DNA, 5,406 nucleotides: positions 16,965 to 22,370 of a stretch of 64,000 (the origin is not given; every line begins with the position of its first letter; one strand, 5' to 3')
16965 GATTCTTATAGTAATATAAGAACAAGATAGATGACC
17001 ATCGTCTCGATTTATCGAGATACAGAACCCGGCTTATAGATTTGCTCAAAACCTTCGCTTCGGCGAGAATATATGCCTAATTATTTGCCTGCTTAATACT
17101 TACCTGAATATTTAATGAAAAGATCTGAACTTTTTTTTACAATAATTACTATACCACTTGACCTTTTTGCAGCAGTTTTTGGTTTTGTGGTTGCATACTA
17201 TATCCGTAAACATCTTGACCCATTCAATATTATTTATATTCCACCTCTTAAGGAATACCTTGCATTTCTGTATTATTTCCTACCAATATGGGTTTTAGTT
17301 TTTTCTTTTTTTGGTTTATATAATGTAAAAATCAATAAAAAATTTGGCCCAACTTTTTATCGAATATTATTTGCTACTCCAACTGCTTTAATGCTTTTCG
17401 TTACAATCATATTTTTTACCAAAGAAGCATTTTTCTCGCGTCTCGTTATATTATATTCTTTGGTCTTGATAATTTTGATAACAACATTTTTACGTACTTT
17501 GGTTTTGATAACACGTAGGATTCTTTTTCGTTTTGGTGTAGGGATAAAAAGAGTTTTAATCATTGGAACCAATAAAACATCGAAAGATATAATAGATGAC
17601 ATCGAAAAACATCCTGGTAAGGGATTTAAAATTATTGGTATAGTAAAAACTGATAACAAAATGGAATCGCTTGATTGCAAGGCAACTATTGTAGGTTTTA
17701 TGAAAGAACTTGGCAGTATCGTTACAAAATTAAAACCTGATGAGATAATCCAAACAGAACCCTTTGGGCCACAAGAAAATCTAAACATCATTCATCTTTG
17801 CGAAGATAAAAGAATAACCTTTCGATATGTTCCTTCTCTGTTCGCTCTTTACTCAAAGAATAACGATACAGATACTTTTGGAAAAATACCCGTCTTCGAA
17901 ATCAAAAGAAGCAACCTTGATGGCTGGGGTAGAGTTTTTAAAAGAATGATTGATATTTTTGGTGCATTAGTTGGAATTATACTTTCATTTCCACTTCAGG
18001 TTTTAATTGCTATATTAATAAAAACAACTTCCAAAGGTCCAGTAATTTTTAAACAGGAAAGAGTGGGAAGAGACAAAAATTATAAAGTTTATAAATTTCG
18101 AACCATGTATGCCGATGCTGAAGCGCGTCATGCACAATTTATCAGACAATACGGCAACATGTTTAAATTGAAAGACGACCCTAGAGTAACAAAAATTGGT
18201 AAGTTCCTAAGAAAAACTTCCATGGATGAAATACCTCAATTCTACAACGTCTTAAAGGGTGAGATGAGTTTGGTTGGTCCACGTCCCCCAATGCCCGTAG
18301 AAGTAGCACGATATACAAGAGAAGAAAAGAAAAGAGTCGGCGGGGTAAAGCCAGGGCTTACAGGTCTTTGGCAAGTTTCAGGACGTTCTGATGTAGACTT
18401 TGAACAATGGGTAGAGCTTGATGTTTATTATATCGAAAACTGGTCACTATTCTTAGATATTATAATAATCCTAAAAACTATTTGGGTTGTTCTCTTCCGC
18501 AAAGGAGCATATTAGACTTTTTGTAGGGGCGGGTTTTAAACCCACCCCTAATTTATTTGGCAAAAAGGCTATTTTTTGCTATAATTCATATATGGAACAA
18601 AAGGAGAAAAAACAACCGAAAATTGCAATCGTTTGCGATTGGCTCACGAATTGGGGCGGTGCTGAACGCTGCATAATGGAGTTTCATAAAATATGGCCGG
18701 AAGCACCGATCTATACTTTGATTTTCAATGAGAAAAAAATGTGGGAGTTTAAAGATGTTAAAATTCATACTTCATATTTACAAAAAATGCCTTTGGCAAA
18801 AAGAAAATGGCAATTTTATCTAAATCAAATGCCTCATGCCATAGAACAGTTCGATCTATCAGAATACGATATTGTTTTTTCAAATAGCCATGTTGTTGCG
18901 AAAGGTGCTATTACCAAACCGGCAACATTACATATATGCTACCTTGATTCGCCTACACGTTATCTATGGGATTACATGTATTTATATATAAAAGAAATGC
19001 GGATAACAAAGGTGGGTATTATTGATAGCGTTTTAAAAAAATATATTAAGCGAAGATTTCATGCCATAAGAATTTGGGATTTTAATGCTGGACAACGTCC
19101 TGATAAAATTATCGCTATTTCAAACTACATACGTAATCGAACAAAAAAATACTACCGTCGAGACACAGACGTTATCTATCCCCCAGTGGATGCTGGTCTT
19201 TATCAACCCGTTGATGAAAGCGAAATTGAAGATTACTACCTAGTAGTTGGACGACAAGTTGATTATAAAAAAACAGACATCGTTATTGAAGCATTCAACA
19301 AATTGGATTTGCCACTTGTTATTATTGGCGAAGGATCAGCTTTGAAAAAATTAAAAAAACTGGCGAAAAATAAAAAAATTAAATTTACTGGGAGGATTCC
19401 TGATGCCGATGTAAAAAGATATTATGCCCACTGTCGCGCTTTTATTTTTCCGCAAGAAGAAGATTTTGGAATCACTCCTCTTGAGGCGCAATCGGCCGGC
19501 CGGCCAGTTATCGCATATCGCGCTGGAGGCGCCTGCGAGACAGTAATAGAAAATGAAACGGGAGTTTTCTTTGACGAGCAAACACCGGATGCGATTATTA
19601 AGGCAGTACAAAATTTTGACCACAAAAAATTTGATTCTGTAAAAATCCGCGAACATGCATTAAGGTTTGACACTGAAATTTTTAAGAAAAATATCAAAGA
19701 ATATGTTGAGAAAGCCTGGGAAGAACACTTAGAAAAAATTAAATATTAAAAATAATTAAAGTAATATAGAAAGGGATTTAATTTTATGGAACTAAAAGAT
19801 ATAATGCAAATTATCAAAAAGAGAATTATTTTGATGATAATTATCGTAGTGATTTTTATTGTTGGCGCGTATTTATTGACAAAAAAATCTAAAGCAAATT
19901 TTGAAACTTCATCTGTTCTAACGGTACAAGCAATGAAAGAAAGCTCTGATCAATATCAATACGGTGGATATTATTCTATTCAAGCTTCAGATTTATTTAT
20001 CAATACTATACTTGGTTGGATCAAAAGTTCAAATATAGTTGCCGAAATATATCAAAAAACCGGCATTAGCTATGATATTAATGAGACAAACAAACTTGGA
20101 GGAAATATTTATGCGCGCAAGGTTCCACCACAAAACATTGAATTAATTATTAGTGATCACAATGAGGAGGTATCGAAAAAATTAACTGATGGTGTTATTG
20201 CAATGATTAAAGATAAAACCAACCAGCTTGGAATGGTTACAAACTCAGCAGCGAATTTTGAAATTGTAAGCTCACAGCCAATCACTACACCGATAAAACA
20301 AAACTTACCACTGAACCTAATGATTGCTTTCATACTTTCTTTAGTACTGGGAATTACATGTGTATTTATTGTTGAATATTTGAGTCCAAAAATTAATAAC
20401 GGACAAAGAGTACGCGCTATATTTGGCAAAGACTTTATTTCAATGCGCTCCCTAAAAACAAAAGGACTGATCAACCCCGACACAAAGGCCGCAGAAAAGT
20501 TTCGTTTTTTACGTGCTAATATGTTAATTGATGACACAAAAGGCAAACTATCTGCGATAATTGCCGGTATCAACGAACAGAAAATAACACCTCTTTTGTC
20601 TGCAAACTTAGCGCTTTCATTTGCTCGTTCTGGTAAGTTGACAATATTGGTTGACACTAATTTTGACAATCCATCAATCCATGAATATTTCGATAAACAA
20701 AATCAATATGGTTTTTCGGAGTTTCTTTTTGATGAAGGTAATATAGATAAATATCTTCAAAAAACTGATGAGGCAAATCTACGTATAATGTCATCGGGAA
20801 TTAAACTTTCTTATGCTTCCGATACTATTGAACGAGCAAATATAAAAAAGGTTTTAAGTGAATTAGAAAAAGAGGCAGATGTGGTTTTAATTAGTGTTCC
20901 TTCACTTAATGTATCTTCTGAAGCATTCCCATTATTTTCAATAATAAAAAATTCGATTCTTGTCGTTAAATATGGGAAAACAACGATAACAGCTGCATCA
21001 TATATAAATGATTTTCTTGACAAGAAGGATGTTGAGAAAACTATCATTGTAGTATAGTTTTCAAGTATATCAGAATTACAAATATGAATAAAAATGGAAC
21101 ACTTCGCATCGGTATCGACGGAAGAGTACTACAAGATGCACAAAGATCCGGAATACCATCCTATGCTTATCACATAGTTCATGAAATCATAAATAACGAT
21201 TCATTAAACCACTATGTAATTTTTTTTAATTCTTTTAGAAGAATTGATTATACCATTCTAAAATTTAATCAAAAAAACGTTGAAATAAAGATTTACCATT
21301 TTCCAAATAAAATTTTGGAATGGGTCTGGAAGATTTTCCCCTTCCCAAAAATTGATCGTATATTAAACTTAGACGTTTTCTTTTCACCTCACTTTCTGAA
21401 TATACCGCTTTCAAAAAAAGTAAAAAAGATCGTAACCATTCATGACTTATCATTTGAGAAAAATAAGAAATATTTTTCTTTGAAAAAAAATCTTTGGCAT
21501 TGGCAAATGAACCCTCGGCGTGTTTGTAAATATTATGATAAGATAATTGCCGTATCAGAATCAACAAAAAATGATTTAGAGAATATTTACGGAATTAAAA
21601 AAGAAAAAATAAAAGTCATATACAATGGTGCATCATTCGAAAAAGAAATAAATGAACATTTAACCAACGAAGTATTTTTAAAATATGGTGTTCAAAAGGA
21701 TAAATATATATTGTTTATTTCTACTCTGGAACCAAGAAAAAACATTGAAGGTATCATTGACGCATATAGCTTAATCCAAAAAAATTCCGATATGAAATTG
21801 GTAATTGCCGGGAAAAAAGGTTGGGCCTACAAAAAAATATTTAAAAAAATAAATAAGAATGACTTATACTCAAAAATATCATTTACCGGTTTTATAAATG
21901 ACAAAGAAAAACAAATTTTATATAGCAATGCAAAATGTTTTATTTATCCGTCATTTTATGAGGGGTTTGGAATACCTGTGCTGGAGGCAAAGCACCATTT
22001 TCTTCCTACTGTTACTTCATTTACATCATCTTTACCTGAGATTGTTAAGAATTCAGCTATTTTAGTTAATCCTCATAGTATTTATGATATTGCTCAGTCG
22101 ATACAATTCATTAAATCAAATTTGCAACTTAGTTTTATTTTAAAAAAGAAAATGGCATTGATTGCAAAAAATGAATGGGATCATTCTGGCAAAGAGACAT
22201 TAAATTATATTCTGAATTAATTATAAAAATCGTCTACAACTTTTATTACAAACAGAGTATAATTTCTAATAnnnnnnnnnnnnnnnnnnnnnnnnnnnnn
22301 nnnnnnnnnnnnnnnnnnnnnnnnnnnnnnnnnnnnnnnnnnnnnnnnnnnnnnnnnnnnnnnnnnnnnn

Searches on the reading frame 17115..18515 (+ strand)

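Call 31: search_protein_families(library=pfam, proteins=[window:17115-18515:+], max_evalue=0.00001)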
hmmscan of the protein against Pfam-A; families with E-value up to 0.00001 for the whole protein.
window:17115-18515:+ (466 aa): 2 families
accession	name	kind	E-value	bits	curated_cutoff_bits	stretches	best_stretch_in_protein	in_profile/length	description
PF02397.22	Bac_transf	-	6.9e-69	231.4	27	1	276-460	1-178/179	Bacterial sugar transferase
PF13727.12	CoA_binding_3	-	2.8e-12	47.5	25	1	65-240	2-175/175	CoA-binding domain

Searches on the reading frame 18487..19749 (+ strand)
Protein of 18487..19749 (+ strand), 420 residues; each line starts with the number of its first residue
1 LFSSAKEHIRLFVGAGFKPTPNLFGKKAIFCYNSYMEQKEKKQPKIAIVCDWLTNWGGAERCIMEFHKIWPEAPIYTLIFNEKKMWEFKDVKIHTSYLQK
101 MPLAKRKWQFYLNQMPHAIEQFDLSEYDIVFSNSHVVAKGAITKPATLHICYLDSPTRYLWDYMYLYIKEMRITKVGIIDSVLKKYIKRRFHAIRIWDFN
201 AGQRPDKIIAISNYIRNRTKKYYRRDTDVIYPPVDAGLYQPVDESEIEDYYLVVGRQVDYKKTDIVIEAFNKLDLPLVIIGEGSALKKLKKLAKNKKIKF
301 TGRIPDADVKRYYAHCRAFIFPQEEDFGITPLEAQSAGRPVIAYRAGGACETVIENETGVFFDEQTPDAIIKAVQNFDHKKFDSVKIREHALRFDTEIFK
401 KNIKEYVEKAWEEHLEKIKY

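Call 31: search_protein_families(library=pfam, proteins=[window:18487-19749:+], max_evalue=0.00001)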
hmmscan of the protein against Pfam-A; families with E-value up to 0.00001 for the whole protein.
window:18487-19749:+ (420 aa): 3 families
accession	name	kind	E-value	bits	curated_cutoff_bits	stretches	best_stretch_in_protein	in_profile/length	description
PF00534.26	Glycos_transf_1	-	3.7e-31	108.4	26.4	1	248-380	15-158/172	Glycosyl transferases group 1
PF13692.12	Glyco_trans_1_4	-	2.6e-24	86.5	27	1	251-375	4-137/142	Glycosyl transferases group 1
PF13439.12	Glyco_transf_4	-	5.2e-07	30.3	28.5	1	56-236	1-168/170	Glycosyltransferase Family 4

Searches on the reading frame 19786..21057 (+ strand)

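Call 31: search_protein_families(library=pfam, proteins=[window:19786-21057:+], max_evalue=0.00001)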
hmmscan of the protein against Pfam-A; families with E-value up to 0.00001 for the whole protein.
window:19786-21057:+ (423 aa): 1 family
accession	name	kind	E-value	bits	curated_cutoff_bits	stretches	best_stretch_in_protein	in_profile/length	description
PF13614.12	AAA_31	-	5.9e-06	26.8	27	0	272-377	19-132/177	AAA domain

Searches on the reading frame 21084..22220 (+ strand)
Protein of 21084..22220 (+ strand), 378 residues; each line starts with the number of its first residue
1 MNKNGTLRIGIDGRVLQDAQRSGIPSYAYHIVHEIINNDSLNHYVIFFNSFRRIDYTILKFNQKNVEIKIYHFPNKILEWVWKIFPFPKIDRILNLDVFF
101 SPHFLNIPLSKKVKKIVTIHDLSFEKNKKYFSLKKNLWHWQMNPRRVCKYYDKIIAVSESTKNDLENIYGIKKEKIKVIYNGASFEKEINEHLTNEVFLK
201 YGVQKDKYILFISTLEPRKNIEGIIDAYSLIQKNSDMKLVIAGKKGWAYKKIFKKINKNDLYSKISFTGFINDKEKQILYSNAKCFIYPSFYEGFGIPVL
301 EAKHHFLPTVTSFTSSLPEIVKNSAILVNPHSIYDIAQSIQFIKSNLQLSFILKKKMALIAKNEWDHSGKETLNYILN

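Call 31: search_protein_families(library=pfam, proteins=[window:21084-22220:+], max_evalue=0.00001)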
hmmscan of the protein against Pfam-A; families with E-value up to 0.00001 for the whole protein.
window:21084-22220:+ (378 aa): 3 families
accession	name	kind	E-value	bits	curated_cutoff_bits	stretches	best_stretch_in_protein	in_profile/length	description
PF00534.26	Glycos_transf_1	-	2.4e-30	105.8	26.4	1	204-346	13-158/172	Glycosyl transferases group 1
PF13692.12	Glyco_trans_1_4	-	1.1e-22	81.2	27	1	207-341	2-137/142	Glycosyl transferases group 1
PF13439.12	Glyco_transf_4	-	7.9e-15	55.7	28.5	1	58-183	37-166/170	Glycosyltransferase Family 4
